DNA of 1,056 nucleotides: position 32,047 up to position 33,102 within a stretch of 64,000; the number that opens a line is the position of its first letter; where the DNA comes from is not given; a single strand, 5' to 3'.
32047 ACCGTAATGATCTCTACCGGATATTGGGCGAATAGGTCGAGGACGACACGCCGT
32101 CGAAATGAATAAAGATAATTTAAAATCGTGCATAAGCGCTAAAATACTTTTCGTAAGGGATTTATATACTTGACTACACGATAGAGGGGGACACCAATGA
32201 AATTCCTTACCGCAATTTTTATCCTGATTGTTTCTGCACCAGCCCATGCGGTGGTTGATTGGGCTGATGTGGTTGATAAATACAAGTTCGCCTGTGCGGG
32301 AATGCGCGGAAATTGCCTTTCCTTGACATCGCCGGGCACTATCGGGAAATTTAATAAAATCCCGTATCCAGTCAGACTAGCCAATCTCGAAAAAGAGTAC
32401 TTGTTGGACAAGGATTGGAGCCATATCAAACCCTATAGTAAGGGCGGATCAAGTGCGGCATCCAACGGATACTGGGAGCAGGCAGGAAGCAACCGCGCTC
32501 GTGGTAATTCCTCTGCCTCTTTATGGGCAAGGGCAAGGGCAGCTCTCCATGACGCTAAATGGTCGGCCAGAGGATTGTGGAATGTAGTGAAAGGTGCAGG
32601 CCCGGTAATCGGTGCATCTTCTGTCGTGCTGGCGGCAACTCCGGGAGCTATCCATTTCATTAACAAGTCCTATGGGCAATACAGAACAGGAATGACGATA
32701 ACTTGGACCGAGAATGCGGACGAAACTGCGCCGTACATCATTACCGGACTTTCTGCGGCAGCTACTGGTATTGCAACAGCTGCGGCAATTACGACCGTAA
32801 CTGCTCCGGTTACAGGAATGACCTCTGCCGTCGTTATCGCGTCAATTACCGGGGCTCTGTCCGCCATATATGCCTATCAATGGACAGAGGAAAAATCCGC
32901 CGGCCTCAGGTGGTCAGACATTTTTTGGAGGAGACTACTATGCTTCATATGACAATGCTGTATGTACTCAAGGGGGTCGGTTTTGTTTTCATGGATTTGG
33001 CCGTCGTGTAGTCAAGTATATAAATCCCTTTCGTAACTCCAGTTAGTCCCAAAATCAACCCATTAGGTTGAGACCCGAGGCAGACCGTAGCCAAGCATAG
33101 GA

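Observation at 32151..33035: A secreted HNH-like protein gene bracketed by a perfect 27-bp inverted repeat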

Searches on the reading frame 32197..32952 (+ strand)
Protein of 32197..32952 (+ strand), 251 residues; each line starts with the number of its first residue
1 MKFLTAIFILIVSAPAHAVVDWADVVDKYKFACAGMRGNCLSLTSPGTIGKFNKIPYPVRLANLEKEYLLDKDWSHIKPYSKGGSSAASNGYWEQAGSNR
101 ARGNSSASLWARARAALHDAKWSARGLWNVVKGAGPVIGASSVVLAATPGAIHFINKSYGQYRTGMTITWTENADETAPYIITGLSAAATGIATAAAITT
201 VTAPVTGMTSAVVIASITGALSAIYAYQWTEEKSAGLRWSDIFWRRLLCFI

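Call 6: search_protein_families(library=pfam, proteins=[window:32197-32949:+], max_evalue=1)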
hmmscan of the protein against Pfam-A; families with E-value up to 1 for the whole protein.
window:32197-32949:+ (251 aa): 1 family
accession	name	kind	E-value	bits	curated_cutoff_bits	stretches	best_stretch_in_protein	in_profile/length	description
PF16656.11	Pur_ac_phosph_N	-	0.0036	18.3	30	1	159-243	8-89/93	Purple acid Phosphatase, N-terminal domain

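Call 8: find_homologous_proteins(query=window:32197-32949:+, max_evalue=0.01)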
Query window:32197-32949:+ (251 aa): 2 proteins with E <= 0.01 among 2545 candidates.
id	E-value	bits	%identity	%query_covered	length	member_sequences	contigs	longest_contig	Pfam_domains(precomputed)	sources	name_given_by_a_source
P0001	8.4e-161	551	99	100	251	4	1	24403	-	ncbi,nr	ncbi:MAG: hypothetical protein OXH88_01860 [Gammaproteobacteria bacterium]|nr:hypothetical protein [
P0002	2.0e-10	59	45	39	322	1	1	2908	-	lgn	-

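Call 9: search_protein_families(library=ncbifam, proteins=[window:32197-32949:+], max_evalue=1)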
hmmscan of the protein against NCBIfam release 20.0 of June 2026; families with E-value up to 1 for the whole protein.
window:32197-32949:+ (251 aa): 2 families
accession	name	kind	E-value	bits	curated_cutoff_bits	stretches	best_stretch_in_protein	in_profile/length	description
NF003958.0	PRK05454.2-1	equivalog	0.047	11.8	419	1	160-222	509-572/704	glucans biosynthesis glucosyltransferase MdoH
NF033943.0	RTX_toxin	subfamily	0.44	8.6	1000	1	180-225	320-360/930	RTX family hemolysin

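Call 10: search_protein_families(library=padloc, proteins=[window:32197-32949:+], max_evalue=1)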
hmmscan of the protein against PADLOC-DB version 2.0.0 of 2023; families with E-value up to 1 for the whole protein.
window:32197-32949:+ (251 aa): 1 family
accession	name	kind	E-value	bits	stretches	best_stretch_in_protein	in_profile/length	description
PDLC04630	PDC-M40B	-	0.082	9.6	1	192-228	400-436/547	-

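Call 14: find_encoding_contigs(protein=P0001, flank=10000)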
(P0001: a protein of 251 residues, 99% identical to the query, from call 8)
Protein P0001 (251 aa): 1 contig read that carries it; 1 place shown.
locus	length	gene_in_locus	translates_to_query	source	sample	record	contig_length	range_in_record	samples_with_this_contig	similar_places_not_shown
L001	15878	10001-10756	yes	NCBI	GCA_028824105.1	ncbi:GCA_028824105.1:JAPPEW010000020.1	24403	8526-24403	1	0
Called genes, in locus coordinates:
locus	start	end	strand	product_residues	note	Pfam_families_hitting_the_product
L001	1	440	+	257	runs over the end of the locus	PF01738:DLH, PF00561:Abhydrolase_1 (faint), PF12146:Hydrolase_4 (faint), PF00326:Peptidase_S9 (faint), PF02230:Abhydrolase_2 (weak)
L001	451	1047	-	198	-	-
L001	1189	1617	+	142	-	PF19865:DUF6338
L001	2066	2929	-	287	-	PF17827:PrmC_N, PF01135:PCMT (weak), PF05175:MTS, PF06325:PrmA (weak), PF02390:Methyltransf_4 (weak), PF13847:Methyltransf_31, PF08241:Methyltransf_11 (weak), PF13649:Methyltransf_25, +2 more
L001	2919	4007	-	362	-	PF03462:PCRF, PF00472:RF-1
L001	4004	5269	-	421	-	PF05201:GlutR_N, PF01488:Shikimate_DH, PF00745:GlutR_dimer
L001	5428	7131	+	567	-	PF25064:ARM_TT21_5th (faint), PF13424:TPR_12 (faint), PF20308:TPR-S (faint), PF00515:TPR_1 (faint), PF13374:TPR_10 (faint), PF13414:TPR_11 (faint), PF12569:NatA_aux_su (weak), PF14559:TPR_19, +10 more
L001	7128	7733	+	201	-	PF03550:LolB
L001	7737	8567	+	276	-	PF00288:GHMP_kinases_N, PF08544:GHMP_kinases_C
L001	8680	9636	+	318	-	PF13793:Pribosyltran_N, PF00156:Pribosyltran, PF14572:Pribosyl_synth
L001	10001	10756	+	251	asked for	-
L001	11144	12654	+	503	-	PF01555:N6_N4_Mtase (weak)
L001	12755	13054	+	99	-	-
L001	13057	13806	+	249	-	-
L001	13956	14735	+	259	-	-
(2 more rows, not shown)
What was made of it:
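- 32197..32952 (+): Passenger gene: 251-aa protein (stop codon included). It has an N-terminal hydrophobic segment, a His-Me/HNH-like core and C-terminal hydrophobic helices. A 99%-identical protein is annotated as hypothetical in MAG GCA_028824105.1 (calls 8, 14).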

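Call 15: find_encoding_contigs(protein=P0002, flank=10000)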
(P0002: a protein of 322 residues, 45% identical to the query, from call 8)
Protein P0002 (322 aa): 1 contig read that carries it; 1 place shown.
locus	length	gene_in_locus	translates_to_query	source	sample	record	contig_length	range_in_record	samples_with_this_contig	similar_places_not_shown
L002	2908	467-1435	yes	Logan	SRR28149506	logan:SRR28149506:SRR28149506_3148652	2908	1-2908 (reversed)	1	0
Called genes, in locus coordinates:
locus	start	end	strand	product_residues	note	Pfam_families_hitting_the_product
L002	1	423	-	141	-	?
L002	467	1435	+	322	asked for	-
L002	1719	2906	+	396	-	?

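Call 16: find_encoding_contigs(protein=window:32197-32952:+, flank=10000)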
Protein window:32197-32952:+ (251 aa): 2 contigs read that carry it; 1 place shown.
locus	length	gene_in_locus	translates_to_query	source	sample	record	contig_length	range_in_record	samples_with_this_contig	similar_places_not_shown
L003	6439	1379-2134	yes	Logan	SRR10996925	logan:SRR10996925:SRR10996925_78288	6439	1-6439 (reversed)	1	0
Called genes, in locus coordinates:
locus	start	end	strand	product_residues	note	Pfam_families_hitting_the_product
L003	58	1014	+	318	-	PF13793:Pribosyltran_N, PF00156:Pribosyltran, PF14572:Pribosyl_synth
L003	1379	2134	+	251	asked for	-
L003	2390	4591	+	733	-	PF01555:N6_N4_Mtase (weak)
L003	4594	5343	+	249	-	-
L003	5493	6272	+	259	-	-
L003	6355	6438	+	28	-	PF13187:Fer4_9 (weak), PF25160:LdpA_Fe-S-bd (weak), PF00037:Fer4 (weak), PF12837:Fer4_6 (weak)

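Call 24: search_protein_representatives(protein=window:32197-32949:+)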
Query: 251 residues. Proteins with E-value up to 0.001 (for the whole library): 88; up to 1e-10: 4; up to 1e-30: 1. The best 88 are listed.
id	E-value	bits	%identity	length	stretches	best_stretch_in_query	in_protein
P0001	2.7e-161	551.2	99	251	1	1-251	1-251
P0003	1.8e-12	63.7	36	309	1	18-241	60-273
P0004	6.9e-11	58.5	35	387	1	20-244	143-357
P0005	1.0e-10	57.9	40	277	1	20-108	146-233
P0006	1.1e-10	57.9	42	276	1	26-136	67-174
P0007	1.2e-10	57.7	32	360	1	26-211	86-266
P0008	6.9e-10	55.3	33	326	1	22-220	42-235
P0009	7.5e-10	55.1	48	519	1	20-106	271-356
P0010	1.2e-09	54.5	41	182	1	26-106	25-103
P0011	1.5e-09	54.2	37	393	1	20-210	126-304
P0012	3.3e-09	53.0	32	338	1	25-239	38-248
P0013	3.9e-09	52.8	31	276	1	28-207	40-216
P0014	4.2e-09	52.7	33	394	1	20-160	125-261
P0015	4.5e-09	52.6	42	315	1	28-126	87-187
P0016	8.8e-09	51.6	36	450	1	20-204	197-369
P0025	8.5e-08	48.4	38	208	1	24-116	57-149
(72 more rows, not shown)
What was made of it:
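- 32197..32952 (+): The family has 88 representatives (call 24).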

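Call 26: search_protein_families(library=pfam, alignment_id=A2, max_evalue=0.01)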
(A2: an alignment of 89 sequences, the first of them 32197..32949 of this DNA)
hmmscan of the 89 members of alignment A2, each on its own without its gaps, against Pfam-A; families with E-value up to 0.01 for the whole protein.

A. member 1, window:32197-32949:+ (251 aa): 1 family
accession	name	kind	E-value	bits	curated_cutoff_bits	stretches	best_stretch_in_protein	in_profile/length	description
PF16656.11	Pur_ac_phosph_N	-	0.0036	18.3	30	1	159-243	8-89/93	Purple acid Phosphatase, N-terminal domain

B. families by the number of members that match (of 89 scanned): 20 families
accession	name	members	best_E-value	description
PF01442.23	Apolipoprotein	2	3.6e-05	Apolipoprotein A1/A4/E domain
PF00023.36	Ank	1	2.5e-11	Ankyrin repeat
PF13637.12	Ank_4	1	6.4e-11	Ankyrin repeats (many copies)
PF07704.17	PSK_trans_fac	1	1e-10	Rv0623-like transcription factor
PF13857.12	Ank_5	1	7.5e-10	Ankyrin repeats (many copies)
PF12796.13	Ank_2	1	6.2e-09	Ankyrin repeats (3 copies)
PF13606.12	Ank_3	1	9.5e-09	Ankyrin repeat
PF03253.19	UT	1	5.9e-05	Urea transporter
PF02355.23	SecD_SecF_C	1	0.00056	Protein export membrane protein SecD/SecF, C-terminal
PF13395.12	HNH_4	1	0.0014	HNH endonuclease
PF16859.10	TetR_C_11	1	0.0016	Tetracyclin repressor-like, C-terminal domain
PF13414.12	TPR_11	1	0.0017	TPR repeat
PF10247.14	Romo1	1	0.0018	Reactive mitochondrial oxygen species modulator 1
PF00015.26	MCPsignal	1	0.0019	Methyl-accepting chemotaxis protein (MCP) signalling domain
PF16656.11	Pur_ac_phosph_N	1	0.0036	Purple acid Phosphatase, N-terminal domain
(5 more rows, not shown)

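Call 27: search_solved_structures(query=A2, max_evalue=10, show_alignments=3)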
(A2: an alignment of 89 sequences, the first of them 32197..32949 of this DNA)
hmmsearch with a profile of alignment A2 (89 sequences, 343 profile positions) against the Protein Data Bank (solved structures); distinct sequences matched with E-value up to 10: 7.
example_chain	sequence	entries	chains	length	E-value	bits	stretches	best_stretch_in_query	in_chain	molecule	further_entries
7cgp_A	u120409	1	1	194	0.2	14.5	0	171-223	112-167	Mitochondrial import inner membrane translocase subunit Tim22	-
9wv1_A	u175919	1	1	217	0.31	13.8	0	172-223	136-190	Mitochondrial import inner membrane translocase subunit Tim22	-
6fik_A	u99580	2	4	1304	0.68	12.7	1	156-282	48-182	Polyketide synthase | Non-reducing polyketide synthase CTB1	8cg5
8cg6_A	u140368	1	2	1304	0.72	12.6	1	156-282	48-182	Non-reducing polyketide synthase CTB1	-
6fij_A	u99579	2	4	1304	0.76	12.5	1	156-282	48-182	Polyketide synthase | Non-reducing polyketide synthase CTB1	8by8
8hdu_A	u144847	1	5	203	2.3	11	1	168-276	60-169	De novo design cavitated protein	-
1mum_A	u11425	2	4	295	6.5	9.5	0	171-223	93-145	2-methylisocitrate lyase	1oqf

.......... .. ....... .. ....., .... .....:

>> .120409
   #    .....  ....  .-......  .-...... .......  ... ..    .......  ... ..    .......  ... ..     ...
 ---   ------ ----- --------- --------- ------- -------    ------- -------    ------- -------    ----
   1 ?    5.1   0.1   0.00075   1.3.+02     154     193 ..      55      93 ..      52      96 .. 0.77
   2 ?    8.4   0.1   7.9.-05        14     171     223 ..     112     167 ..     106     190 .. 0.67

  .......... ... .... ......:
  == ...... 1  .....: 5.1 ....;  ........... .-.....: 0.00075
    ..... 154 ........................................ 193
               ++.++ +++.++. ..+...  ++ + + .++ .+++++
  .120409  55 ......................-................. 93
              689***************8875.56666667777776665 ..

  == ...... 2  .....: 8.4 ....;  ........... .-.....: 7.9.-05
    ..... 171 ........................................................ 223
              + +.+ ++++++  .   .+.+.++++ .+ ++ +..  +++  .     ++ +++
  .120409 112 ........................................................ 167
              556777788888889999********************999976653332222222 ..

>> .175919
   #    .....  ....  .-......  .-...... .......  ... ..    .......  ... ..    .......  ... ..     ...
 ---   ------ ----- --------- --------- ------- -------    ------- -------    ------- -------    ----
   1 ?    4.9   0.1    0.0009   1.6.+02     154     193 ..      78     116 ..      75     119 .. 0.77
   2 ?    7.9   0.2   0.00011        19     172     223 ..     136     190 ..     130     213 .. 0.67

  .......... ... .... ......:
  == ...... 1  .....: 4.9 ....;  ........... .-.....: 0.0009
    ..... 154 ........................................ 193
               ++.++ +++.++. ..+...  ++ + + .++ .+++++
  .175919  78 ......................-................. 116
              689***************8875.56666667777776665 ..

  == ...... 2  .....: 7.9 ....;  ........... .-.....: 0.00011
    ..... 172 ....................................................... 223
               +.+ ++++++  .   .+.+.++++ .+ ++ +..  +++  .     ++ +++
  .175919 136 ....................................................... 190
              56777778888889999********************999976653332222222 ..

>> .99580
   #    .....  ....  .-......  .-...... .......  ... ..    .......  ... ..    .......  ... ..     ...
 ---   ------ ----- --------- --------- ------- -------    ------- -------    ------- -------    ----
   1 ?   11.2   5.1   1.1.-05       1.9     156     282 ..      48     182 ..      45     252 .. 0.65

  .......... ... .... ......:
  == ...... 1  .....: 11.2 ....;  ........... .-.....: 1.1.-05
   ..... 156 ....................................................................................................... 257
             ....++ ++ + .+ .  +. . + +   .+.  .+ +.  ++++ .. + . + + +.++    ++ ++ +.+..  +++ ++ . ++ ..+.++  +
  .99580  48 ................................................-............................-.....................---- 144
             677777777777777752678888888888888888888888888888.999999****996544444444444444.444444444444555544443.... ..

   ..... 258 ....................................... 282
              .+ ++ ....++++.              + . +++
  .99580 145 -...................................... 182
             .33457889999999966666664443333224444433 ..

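Call 35: predict_structure(alignment_id=A2)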
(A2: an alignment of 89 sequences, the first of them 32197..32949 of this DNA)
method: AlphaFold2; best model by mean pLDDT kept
length: 251 residues; sequences in the alignment: 89
mean_pLDDT: 74.7   pTM: 0.64
mean pLDDT of the five models: 74.7, 73.6, 72.4, 70.5, 70.0
residues with pLDDT >= 90: 92; 70-90: 29; 50-70: 115; < 50: 15
segments of 3 or more residues with pLDDT < 50: 2-4, 165-170
pLDDT, mean of each block of 10 residues (from residue 1): 53 57 90 94 94 93 94 97 95 97 96 92 89 69 57 58 48 59 68 69 67 66 59 54 56 43
secondary structure, 60 per line:
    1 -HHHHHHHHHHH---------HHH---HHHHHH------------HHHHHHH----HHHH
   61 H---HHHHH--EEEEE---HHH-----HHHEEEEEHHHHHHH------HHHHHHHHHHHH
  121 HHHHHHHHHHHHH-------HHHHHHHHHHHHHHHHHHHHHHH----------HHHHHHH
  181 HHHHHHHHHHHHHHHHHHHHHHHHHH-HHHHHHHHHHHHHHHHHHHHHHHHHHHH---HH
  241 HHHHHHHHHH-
elements in order: H2-12 H28-33 H46-52 H57-61 H65-69 E72-76 E91-95 H96-102 H109-133 H141-163 H174-206 H208-235 H239-250
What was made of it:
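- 32605..32901 (+): Codons 137-235: Ala/Thr/Gly-rich hydrophobic helices, likely membrane-spanning. Long helices are predicted at low confidence (call 35).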

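Call 66: find_encoding_contigs(protein=P0025, flank=6000, max_places=2)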
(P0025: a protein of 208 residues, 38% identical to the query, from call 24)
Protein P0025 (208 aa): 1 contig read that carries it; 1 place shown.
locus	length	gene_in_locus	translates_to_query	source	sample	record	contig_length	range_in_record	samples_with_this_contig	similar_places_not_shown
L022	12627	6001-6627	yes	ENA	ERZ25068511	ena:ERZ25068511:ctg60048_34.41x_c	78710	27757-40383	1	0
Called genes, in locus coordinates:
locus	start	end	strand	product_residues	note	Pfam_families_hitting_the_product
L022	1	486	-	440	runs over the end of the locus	-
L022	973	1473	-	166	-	-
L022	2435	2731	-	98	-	-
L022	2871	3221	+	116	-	-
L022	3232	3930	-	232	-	-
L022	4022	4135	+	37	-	-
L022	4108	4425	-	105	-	-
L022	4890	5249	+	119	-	-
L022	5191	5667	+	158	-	PF01381:HTH_3 (weak)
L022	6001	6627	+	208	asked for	-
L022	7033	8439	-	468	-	PF08238:Sel1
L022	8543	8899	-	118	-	PF08545:ACP_syn_III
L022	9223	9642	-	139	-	-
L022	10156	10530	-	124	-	PF04542:Sigma70_r2 (weak)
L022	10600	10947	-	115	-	-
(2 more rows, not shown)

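Call 86: search_protein_families(library=phrogs, proteins=[window:32197-32949:+], max_evalue=0.01)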
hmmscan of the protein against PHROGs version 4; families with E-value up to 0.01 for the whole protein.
window:32197-32949:+ (251 aa): 0 families
